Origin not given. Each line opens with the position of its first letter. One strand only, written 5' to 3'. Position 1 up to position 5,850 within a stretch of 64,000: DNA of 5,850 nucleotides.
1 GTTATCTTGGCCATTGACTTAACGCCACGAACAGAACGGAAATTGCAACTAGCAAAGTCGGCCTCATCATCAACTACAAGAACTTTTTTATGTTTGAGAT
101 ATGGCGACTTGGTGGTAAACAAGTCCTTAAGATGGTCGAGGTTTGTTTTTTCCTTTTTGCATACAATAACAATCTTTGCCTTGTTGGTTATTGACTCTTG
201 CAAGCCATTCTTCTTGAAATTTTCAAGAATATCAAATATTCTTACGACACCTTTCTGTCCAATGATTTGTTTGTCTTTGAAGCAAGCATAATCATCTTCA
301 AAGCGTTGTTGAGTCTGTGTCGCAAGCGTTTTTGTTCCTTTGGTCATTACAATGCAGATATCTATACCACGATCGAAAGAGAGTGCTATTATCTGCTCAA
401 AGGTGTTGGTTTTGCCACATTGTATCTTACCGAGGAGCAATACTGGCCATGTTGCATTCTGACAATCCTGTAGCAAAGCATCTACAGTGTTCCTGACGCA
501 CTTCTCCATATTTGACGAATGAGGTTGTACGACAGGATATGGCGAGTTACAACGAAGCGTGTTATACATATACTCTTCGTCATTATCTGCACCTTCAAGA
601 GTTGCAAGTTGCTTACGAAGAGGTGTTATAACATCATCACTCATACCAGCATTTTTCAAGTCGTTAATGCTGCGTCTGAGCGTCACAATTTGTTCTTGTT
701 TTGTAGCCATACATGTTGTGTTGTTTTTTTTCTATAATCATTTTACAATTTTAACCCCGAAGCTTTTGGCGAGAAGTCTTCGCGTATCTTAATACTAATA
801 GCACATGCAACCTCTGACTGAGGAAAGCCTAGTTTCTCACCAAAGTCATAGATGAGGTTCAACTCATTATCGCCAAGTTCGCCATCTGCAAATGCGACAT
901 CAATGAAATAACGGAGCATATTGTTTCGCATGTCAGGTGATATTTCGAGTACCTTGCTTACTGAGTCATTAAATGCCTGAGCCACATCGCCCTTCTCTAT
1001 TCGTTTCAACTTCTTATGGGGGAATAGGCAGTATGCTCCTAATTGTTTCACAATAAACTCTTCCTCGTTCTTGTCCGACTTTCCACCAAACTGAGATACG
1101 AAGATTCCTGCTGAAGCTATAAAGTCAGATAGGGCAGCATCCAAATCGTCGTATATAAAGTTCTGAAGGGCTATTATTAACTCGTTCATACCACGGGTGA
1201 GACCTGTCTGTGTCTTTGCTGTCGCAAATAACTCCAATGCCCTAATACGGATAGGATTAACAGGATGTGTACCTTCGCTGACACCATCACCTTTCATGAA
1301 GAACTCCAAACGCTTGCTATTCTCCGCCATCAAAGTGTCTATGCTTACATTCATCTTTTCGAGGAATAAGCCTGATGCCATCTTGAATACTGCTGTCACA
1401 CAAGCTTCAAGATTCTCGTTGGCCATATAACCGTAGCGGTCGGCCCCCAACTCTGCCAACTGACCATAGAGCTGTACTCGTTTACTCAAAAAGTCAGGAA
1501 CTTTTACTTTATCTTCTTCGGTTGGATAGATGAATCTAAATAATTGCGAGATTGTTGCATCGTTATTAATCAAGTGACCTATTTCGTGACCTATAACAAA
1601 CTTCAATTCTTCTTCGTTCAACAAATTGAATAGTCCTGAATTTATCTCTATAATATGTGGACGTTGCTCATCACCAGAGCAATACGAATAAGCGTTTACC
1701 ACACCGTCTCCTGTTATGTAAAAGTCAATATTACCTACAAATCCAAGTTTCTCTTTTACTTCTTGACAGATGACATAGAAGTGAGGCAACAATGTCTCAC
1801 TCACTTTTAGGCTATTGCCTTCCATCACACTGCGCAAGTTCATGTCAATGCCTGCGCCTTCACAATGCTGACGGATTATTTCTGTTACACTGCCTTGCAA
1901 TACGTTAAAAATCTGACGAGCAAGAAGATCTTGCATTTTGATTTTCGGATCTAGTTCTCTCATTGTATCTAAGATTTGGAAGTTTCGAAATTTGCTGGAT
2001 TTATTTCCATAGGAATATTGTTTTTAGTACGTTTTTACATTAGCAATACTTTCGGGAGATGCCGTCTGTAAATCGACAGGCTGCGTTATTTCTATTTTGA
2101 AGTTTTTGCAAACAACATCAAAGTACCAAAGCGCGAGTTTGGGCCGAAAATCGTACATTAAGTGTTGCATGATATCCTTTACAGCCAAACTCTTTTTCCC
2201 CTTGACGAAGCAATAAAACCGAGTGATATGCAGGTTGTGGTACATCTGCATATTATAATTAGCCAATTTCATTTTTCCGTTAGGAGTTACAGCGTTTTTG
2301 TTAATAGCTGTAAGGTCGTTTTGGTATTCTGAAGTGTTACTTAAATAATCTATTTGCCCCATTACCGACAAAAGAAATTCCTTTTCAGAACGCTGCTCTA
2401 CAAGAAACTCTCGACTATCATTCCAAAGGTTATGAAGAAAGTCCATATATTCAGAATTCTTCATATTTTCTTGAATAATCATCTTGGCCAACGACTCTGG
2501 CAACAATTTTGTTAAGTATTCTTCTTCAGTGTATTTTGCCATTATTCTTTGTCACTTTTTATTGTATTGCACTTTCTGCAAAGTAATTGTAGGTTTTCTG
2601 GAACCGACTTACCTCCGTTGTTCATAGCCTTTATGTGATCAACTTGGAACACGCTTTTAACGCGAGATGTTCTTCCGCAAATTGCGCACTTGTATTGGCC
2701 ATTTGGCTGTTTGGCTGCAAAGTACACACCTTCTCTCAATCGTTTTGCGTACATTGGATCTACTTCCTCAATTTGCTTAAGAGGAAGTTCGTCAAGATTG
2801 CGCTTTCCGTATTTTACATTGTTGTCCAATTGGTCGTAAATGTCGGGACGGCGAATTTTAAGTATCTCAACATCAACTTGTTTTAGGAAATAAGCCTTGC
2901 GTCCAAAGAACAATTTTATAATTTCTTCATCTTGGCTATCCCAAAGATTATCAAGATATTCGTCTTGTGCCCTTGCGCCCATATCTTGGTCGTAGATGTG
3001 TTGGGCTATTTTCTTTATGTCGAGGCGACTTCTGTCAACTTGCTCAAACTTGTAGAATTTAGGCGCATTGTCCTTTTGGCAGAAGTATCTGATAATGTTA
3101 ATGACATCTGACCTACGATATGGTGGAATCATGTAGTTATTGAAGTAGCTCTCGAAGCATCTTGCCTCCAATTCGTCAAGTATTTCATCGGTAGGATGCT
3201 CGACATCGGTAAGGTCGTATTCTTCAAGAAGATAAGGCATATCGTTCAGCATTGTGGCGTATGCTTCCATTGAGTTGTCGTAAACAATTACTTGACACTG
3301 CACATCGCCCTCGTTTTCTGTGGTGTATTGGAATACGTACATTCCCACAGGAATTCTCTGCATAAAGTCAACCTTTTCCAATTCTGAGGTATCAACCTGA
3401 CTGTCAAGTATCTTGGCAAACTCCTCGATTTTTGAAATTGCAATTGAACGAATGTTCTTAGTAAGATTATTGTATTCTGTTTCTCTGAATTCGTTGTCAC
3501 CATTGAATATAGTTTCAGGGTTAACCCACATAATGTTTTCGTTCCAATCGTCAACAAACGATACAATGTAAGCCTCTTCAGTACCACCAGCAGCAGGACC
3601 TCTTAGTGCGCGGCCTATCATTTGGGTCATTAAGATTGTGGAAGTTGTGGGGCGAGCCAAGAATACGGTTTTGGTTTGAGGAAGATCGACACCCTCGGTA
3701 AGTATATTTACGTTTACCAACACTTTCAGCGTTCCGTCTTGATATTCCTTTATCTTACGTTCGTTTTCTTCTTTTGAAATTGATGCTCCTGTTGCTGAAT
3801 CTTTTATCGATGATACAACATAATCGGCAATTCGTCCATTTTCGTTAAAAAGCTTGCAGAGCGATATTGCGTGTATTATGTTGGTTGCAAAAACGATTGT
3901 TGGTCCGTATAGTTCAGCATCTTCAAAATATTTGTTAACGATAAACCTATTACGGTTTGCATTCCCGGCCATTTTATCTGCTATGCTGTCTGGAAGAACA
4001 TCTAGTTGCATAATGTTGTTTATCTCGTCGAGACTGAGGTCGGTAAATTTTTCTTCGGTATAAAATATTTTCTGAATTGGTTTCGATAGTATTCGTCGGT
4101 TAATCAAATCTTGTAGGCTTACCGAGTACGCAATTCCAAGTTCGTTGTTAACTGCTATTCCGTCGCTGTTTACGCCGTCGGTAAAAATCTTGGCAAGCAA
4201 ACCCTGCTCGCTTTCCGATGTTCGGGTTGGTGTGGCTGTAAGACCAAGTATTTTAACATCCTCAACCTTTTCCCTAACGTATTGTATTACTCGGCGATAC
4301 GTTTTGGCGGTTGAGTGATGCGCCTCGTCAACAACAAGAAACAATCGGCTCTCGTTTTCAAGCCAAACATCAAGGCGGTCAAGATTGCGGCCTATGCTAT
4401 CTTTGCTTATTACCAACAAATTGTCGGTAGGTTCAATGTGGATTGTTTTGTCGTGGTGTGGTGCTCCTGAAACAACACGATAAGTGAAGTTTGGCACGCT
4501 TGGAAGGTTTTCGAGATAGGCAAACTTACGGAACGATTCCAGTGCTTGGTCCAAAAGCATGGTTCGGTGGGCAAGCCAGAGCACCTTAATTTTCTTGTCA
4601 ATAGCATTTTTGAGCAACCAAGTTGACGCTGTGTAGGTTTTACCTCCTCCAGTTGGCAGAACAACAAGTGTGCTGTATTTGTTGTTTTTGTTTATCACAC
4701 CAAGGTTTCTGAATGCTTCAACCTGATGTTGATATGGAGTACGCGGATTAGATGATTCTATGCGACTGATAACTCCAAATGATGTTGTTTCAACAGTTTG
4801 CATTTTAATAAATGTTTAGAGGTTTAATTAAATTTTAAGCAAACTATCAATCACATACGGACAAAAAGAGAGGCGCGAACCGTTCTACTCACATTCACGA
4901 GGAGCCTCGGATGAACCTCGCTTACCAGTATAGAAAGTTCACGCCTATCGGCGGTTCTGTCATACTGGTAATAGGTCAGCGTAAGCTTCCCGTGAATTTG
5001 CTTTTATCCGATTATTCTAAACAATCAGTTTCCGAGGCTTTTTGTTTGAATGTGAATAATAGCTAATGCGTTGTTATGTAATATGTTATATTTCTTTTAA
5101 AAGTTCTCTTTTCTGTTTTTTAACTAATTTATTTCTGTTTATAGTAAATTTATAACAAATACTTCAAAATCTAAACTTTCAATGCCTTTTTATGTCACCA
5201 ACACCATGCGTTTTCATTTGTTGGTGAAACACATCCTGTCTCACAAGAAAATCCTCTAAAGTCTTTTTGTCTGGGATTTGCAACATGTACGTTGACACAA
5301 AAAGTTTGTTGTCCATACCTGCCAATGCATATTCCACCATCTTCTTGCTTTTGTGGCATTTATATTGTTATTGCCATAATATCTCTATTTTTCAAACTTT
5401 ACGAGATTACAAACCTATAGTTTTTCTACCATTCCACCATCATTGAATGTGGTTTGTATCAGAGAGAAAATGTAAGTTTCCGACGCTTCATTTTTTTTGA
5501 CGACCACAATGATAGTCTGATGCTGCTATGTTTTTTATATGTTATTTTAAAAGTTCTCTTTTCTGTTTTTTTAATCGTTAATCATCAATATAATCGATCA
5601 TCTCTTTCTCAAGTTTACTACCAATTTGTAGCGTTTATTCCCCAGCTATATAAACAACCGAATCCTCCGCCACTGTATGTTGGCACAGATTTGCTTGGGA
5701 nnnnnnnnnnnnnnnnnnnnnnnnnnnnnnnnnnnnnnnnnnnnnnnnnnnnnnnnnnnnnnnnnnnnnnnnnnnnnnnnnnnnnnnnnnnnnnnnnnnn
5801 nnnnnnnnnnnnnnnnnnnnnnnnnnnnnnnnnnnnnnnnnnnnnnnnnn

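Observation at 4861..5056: Two-state RNA leader (attenuator or riboswitch-like) in front of the defence operon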

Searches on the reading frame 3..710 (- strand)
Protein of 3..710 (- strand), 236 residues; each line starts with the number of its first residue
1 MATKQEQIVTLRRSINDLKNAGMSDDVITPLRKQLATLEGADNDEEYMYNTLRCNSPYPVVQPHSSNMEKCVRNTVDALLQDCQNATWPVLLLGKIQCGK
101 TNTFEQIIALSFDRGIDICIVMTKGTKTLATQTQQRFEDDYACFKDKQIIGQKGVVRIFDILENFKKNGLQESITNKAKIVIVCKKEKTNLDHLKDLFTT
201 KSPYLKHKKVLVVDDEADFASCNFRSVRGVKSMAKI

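Call 5: search_protein_families(library=pfam, proteins=[window:3-710:-], max_evalue=0.01)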
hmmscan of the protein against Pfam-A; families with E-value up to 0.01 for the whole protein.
window:3-710:- (236 aa): 1 family
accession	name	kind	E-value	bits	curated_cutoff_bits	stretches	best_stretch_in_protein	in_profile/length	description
PF00656.27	Peptidase_C14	-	0.00075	19.7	21.4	0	36-78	17-62/233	Caspase domain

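Call 6: search_protein_families(library=padloc, proteins=[window:3-710:-], max_evalue=0.01)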
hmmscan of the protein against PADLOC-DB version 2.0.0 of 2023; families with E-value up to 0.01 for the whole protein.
window:3-710:- (236 aa): 3 families
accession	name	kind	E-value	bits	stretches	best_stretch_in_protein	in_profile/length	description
PDLC03202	Helicase_II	-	1.5e-14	51.3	1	68-232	17-170/621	Type II helicase domain protein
PDLC02205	MzaC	-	3.9e-05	19.7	1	79-151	126-200/952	-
PDLC04140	mad8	-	0.00033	18.3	1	90-171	30-113/314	mads_8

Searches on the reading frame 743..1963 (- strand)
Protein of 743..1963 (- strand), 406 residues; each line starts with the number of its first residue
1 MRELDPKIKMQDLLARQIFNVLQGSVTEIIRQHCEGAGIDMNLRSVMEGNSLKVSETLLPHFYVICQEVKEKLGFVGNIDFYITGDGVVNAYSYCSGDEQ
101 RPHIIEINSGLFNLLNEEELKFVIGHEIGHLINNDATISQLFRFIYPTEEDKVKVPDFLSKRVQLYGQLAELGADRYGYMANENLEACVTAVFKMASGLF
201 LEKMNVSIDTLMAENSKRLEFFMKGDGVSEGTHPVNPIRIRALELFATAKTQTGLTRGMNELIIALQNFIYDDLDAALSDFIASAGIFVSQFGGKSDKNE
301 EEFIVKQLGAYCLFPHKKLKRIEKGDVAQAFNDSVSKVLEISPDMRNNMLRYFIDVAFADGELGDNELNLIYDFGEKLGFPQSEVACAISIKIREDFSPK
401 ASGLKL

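Call 5: search_protein_families(library=pfam, proteins=[window:743-1963:-], max_evalue=0.01)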
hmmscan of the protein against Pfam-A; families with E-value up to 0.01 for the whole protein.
window:743-1963:- (406 aa): 2 families
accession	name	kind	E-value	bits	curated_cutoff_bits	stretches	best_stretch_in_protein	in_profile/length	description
PF01435.24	Peptidase_M48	-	1.7e-14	54.5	20.3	1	83-141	30-86/186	Peptidase family M48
PF05099.18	TerB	-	0.00021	22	24.4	1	331-386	65-114/118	Tellurite resistance protein TerB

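Call 6: search_protein_families(library=padloc, proteins=[window:743-1963:-], max_evalue=0.01)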
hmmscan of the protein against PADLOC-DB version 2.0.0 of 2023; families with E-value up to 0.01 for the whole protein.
window:743-1963:- (406 aa): 0 families

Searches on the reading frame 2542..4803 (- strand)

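Call 5: search_protein_families(library=pfam, proteins=[window:2542-4803:-], max_evalue=0.01)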
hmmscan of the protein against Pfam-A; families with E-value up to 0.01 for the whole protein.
window:2542-4803:- (753 aa): 6 families
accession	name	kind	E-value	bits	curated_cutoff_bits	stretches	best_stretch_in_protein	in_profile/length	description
PF04851.21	ResIII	-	7.8e-25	88.1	22.5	1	23-194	4-164/164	Type III restriction enzyme, res subunit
PF00270.35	DEAD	-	8.2e-14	52.1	26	1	27-195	4-163/167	DEAD/DEAH box helicase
PF01844.29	HNH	-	3e-12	46.9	21.4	1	706-752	1-47/47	HNH endonuclease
PF00271.37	Helicase_C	-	1.3e-11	45.1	23.5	1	300-401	16-108/110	Helicase conserved C-terminal domain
PF14279.12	HNH_5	-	8.6e-08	32.4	27.5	1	706-750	1-44/56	HNH endonuclease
PF18766.7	SWI2_SNF2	-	1.5e-06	28.5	26.7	1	38-199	14-162/221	SWI2/SNF2 ATPase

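Call 6: search_protein_families(library=padloc, proteins=[window:2542-4803:-], max_evalue=0.01)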
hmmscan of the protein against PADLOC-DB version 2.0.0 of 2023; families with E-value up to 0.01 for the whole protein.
window:2542-4803:- (753 aa): 31 families (the best 25 are shown)
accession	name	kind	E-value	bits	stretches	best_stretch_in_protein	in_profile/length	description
PDLC03658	mREase_IV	-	2.8e-24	82.9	1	3-472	203-610/953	Type IV methyl-directed restriction enzyme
PDLC03659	mREase_IV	-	9.6e-23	78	1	22-402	218-553/945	Type IV methyl-directed restriction enzyme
PDLC02707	PbeA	-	4.3e-22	76.5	1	18-416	248-629/672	PbeA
PDLC02706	PbeA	-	2.7e-16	57.3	2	17-198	259-437/722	PbeA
PDLC02704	PbeA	-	3.7e-16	56.8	2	16-209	243-436/682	PbeA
PDLC03047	REase_I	-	9.9e-14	48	1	25-401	346-702/1107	Type I restriction enzyme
PDLC02703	PbeA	-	3.2e-13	47.2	1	14-423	238-620/626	PbeA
PDLC03045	REase_I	-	1.2e-07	28.1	1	45-197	287-428/995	Type I restriction enzyme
PDLC03928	PsyrT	-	2.4e-07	27.4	1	298-402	240-335/689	-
PDLC02705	PbeA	-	2.8e-07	27.1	1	151-402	373-620/691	PbeA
PDLC03597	REase_MTase_IIG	-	2.7e-06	23.2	1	357-414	550-605/1646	Type IIG restriction enzyme-methyltransferase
PDLC01769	Cas3g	-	7.4e-06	22.9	1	19-90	16-86/836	-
PDLC03042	REase_I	-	9.3e-06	21.3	1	360-401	788-829/1170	Type I restriction enzyme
PDLC02870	DpdF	-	0.00016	18.3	0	300-401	227-319/534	DpdF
PDLC03478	REase_II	-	0.00022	19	1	687-749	98-158/219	Type II restriction enzyme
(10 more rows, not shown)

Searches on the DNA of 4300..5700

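Call 3: search_rna_families(source=window, start=4300, end=5700, threshold=evalue, max_evalue=10, show_alignments=3)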
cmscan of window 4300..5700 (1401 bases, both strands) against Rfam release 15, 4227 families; matches with E-value up to 10: 3.
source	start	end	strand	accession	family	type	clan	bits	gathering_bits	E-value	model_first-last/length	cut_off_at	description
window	5607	5700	+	RF03592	mir-2567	Gene; miRNA;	-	23.1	79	0.15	1-83/83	no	mir-2567 microRNA precursor family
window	4774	4861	+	RF01586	snoR09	Gene; snRNA; snoRNA; CD-box;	-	21.4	50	4.1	1-84/84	no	small nucleolar RNA snoR09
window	4894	4964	+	RF04356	Plastid-ndhA-ndhB-1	Intron;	CL00155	19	61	0.33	1-49/49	no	Plastid-ndhA-ndhB-1 group II-D5 intron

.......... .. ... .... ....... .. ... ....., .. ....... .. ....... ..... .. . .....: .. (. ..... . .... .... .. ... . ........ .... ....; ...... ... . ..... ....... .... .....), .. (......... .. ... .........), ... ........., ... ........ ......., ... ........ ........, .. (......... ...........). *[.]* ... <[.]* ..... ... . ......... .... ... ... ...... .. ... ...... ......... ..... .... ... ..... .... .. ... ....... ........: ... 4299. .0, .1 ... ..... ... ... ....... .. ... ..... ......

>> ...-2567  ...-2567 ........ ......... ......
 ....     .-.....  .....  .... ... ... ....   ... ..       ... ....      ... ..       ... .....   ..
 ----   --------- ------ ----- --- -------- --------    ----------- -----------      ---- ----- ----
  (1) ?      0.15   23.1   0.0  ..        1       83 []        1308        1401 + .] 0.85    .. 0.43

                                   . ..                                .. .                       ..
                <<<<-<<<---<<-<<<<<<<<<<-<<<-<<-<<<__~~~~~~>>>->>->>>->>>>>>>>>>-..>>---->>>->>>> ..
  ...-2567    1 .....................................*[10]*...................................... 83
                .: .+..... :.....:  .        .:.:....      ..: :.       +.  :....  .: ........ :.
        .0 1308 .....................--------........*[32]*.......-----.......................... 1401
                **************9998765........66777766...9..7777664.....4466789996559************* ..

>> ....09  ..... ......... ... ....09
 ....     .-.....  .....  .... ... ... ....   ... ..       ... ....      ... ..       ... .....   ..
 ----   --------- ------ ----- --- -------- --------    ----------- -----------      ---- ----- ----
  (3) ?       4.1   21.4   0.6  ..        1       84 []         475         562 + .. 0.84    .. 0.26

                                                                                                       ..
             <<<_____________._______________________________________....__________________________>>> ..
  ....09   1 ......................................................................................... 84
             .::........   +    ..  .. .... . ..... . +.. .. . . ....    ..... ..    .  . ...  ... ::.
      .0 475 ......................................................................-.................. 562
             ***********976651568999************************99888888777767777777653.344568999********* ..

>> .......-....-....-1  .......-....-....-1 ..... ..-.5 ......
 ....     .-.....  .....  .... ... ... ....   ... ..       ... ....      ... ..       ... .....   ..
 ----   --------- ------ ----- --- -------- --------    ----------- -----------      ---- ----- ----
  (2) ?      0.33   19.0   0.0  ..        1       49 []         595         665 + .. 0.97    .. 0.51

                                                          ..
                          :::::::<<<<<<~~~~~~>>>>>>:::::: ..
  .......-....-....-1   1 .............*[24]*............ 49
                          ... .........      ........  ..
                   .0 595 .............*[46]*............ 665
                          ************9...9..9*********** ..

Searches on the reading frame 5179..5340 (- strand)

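Call 5: search_protein_families(library=pfam, proteins=[window:5179-5340:-], max_evalue=0.01)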
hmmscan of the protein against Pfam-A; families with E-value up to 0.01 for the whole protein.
window:5179-5340:- (53 aa): 1 family
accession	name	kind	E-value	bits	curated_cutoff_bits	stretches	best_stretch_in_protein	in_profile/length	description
PF06250.17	YhcG_C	-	0.0012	19.2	32.5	1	1-28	123-152/157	YhcG PDDEXK nuclease domain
